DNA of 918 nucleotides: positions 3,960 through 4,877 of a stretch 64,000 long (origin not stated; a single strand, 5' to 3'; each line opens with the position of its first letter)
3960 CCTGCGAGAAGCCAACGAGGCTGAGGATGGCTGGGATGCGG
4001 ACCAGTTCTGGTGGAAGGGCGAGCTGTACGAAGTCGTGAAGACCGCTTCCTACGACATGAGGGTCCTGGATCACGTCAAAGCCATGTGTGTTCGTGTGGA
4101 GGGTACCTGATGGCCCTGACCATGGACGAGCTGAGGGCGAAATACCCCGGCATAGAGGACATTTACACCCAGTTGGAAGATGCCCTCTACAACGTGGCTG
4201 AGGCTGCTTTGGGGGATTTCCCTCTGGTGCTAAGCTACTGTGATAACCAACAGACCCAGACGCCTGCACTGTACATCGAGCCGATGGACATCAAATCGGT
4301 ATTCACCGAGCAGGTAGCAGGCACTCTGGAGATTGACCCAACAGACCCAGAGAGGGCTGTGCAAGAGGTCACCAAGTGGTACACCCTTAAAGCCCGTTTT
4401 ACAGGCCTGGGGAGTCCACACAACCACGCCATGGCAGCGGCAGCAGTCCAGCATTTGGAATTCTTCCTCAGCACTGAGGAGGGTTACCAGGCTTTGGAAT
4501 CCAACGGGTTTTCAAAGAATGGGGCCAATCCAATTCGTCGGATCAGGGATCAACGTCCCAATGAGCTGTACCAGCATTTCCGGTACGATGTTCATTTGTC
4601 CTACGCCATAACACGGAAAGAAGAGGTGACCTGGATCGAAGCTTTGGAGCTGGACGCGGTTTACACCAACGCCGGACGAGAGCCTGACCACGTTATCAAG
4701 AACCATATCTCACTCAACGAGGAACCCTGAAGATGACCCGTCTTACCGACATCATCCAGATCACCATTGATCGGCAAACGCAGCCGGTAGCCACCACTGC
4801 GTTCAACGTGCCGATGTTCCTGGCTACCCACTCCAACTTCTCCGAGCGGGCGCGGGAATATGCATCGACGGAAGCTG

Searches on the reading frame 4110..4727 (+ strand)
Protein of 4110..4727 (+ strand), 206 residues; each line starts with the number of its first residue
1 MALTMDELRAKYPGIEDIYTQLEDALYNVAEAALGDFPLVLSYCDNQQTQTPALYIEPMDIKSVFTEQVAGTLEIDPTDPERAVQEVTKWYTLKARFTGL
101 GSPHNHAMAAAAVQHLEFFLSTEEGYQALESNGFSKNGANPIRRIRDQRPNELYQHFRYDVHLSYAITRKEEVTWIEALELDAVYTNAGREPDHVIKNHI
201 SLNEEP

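Call 37: search_protein_families(library=pfam, proteins=[window:4110-4727:+], max_evalue=0.01)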
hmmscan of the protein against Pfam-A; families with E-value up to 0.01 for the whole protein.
window:4110-4727:+ (206 aa): 1 family
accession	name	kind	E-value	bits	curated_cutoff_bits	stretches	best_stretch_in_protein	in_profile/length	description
PF23961.1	Phage_tail_terminator_9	-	0.0094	16.1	27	0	51-179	30-145/153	Phage neck terminator protein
